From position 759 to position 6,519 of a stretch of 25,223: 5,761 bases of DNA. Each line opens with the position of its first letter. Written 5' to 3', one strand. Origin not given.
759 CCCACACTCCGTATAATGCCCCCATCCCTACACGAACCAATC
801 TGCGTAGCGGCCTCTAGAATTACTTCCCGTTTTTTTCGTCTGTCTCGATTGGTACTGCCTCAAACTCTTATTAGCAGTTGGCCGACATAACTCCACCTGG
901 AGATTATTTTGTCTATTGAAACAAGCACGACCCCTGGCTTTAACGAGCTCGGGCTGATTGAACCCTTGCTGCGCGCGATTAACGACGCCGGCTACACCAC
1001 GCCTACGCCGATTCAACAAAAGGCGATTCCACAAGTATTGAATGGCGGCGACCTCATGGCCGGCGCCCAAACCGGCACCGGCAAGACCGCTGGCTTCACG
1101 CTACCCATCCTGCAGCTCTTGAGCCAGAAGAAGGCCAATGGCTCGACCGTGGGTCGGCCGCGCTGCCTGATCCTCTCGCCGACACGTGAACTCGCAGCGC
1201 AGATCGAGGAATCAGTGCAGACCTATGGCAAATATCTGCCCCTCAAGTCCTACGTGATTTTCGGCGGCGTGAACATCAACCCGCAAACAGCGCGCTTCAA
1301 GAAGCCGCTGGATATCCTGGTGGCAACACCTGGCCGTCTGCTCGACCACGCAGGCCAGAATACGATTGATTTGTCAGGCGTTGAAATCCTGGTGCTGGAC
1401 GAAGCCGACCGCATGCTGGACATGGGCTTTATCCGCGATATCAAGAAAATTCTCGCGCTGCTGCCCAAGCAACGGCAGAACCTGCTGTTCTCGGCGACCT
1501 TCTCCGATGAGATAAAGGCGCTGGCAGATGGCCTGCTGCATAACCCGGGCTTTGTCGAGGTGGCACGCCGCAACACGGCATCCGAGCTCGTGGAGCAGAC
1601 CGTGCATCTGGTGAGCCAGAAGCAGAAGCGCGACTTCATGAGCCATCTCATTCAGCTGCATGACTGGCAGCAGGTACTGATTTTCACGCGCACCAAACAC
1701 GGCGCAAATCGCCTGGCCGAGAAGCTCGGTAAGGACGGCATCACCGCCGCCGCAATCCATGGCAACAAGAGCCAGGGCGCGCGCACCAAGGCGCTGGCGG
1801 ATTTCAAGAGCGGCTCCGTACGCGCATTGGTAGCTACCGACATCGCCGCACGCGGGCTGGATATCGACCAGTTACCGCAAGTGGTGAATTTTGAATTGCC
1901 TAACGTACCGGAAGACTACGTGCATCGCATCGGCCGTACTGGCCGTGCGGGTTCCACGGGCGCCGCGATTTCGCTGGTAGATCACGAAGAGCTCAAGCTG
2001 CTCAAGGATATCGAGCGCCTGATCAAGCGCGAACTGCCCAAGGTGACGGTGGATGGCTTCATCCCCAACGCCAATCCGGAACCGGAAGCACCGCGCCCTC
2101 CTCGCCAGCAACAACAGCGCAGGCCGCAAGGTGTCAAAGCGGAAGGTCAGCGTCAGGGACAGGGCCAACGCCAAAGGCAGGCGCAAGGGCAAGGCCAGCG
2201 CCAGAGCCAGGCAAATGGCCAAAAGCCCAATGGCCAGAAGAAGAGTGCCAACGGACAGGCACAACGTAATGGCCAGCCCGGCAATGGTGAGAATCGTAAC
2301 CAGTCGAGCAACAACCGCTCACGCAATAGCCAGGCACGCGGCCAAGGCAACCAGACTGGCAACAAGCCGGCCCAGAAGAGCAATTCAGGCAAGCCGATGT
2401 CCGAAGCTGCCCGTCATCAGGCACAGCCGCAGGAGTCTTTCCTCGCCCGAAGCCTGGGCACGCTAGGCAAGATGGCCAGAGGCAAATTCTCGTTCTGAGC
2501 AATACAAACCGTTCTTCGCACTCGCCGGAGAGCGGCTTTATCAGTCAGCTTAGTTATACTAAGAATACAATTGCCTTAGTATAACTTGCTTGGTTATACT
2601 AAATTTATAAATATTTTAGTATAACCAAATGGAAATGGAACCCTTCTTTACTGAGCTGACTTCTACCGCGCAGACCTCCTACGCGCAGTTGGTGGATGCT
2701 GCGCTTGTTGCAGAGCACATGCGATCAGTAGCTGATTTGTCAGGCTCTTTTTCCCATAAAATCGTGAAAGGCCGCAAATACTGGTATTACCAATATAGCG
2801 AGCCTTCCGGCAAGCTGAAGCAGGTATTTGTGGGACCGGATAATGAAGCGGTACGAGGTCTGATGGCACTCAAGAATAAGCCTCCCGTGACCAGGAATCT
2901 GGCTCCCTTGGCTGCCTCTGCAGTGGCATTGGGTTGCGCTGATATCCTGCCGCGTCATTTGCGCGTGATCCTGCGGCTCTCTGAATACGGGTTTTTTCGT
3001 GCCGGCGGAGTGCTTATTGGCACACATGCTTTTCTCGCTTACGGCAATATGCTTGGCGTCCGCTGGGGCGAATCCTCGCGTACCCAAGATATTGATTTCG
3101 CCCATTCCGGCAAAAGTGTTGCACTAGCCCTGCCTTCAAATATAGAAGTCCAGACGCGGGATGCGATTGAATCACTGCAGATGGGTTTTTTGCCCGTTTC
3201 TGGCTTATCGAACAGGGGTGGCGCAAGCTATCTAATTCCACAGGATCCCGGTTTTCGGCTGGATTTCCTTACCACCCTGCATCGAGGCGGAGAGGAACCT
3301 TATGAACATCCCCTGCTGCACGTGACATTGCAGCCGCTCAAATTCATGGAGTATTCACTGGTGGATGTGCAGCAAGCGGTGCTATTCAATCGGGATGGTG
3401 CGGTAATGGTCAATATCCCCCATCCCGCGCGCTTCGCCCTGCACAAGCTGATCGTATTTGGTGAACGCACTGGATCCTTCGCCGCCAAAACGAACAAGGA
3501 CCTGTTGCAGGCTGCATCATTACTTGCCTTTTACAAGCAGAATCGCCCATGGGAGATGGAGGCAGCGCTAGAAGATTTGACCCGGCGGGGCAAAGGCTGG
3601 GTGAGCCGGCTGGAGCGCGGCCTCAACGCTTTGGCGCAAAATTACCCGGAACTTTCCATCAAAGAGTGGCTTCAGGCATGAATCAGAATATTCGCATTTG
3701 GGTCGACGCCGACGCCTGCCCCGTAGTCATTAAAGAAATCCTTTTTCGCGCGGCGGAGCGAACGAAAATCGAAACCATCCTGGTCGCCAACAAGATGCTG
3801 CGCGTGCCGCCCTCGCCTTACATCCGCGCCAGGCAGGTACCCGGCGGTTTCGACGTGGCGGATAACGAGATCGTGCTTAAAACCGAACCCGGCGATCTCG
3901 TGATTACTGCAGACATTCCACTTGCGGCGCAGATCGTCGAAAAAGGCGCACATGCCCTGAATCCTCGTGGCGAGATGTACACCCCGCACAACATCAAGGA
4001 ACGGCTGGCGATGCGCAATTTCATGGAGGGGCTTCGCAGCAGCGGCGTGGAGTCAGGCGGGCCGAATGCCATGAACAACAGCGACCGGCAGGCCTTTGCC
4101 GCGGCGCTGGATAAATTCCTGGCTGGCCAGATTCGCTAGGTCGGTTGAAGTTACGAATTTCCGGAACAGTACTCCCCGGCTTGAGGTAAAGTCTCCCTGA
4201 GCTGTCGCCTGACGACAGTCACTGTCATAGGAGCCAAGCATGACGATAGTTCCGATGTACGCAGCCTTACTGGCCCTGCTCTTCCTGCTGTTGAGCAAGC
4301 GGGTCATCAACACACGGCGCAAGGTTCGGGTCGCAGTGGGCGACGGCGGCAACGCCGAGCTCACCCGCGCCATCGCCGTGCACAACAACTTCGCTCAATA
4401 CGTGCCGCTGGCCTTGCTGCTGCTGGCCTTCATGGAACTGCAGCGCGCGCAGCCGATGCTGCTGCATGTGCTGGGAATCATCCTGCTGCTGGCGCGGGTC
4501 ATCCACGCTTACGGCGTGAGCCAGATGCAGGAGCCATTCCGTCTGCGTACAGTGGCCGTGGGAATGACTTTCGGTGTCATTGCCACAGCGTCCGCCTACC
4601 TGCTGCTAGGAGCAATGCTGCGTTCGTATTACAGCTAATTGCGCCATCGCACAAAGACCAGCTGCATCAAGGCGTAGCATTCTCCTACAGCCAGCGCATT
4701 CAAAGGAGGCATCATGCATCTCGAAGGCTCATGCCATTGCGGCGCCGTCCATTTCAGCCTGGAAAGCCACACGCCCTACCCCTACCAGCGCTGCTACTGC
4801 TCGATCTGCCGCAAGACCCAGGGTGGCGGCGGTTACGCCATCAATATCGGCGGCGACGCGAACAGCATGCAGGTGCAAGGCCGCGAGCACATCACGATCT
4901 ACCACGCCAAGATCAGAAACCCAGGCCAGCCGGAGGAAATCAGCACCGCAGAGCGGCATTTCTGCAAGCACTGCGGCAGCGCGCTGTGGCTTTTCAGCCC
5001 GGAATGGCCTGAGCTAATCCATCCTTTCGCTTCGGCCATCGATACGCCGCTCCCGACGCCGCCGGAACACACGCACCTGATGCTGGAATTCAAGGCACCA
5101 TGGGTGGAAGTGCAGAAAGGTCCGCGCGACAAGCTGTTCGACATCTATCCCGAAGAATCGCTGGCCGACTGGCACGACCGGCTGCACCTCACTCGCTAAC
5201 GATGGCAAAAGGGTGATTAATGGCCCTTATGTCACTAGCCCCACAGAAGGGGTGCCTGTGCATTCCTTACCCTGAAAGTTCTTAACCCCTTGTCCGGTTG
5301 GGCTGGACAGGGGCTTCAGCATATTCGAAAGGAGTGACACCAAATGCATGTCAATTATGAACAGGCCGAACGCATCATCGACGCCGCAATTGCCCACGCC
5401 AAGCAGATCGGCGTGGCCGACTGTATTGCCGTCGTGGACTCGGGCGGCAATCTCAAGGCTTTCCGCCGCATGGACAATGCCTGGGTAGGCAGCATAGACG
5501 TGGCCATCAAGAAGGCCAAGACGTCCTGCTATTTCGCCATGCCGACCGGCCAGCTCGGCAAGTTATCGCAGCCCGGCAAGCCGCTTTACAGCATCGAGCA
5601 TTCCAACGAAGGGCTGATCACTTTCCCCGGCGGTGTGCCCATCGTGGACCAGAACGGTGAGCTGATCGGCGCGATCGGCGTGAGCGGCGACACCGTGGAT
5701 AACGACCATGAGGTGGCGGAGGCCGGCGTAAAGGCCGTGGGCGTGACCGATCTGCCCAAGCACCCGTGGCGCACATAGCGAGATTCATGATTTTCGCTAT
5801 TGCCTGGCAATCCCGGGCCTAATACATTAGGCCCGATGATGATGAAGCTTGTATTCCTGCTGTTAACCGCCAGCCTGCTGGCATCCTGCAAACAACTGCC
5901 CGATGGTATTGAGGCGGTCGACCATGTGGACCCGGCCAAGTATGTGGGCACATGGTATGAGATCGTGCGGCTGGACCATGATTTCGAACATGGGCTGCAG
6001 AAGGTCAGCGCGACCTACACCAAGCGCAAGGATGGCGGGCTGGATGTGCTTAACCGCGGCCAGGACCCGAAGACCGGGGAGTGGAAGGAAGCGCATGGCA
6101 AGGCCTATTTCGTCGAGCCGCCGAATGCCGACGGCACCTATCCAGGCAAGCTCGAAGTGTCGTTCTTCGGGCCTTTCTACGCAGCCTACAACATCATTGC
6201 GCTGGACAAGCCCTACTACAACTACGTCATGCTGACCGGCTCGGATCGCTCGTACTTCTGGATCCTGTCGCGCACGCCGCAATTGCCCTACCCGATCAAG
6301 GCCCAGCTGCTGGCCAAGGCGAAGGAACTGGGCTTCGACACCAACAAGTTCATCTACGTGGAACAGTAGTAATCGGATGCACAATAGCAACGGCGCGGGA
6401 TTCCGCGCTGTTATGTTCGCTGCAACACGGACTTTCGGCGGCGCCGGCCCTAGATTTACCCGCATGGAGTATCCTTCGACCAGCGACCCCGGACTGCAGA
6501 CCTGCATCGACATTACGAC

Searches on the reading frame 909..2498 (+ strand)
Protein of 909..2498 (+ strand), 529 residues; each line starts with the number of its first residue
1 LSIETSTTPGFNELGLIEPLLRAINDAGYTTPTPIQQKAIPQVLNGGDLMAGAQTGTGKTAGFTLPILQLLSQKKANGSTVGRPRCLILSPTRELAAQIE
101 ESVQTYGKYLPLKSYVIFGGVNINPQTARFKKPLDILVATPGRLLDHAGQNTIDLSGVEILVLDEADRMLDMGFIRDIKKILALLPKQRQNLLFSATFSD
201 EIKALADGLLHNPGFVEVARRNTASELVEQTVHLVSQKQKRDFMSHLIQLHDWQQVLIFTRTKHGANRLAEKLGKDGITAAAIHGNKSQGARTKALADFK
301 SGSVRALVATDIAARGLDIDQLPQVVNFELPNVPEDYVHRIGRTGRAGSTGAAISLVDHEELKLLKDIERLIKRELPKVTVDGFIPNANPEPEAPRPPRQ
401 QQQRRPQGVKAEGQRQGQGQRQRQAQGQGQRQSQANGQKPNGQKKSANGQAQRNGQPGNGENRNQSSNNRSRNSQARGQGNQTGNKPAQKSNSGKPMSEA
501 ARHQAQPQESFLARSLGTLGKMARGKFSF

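Call 7: search_protein_families(library=pfam, proteins=[window:909-2498:+], max_evalue=0.001)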
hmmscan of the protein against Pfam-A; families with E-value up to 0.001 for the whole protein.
window:909-2498:+ (529 aa): 4 families
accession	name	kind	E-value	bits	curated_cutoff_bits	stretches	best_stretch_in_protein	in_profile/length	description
PF00270.35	DEAD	-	6.4e-48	163.1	26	1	33-204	1-166/167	DEAD/DEAH box helicase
PF00271.37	Helicase_C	-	6.8e-29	100.8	23.5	1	240-348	2-110/110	Helicase conserved C-terminal domain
PF04851.21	ResIII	-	1.3e-07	32.1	22.5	1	32-199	4-163/164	Type III restriction enzyme, res subunit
PF13245.12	AAA_19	-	9.6e-07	29.5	25.1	0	36-186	1-115/134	AAA domain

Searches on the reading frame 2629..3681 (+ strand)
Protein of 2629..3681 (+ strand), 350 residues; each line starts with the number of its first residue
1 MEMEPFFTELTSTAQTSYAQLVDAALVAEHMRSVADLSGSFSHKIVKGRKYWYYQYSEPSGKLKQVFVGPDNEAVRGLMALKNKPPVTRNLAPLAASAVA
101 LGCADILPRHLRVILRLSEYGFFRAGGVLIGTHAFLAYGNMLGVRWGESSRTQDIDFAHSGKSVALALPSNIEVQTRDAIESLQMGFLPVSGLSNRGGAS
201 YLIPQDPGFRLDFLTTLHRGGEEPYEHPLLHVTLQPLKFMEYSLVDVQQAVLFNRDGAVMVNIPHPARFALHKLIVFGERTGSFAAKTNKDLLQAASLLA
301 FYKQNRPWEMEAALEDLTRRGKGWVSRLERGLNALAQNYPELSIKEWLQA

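Call 7: search_protein_families(library=pfam, proteins=[window:2629-3681:+], max_evalue=0.001)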
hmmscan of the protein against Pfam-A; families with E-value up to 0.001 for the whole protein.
window:2629-3681:+ (350 aa): 1 family
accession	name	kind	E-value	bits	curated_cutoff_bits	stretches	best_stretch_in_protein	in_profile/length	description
PF12281.14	NTP_transf_8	-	7.4e-48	163.8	26.3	1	111-316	4-215/218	Nucleotidyltransferase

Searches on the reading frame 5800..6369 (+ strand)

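Call 8: search_protein_families(library=pfam, proteins=[window:5800-6369:+], max_evalue=0.001)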
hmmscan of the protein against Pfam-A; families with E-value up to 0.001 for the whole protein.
window:5800-6369:+ (189 aa): 2 families
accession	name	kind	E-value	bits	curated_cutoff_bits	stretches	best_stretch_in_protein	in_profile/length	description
PF08212.18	Lipocalin_2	-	1e-35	123.2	24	1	43-189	1-146/146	Lipocalin-like domain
PF00061.29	Lipocalin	-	0.00049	20.7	23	0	49-189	1-143/145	Lipocalin / cytosolic fatty-acid binding protein family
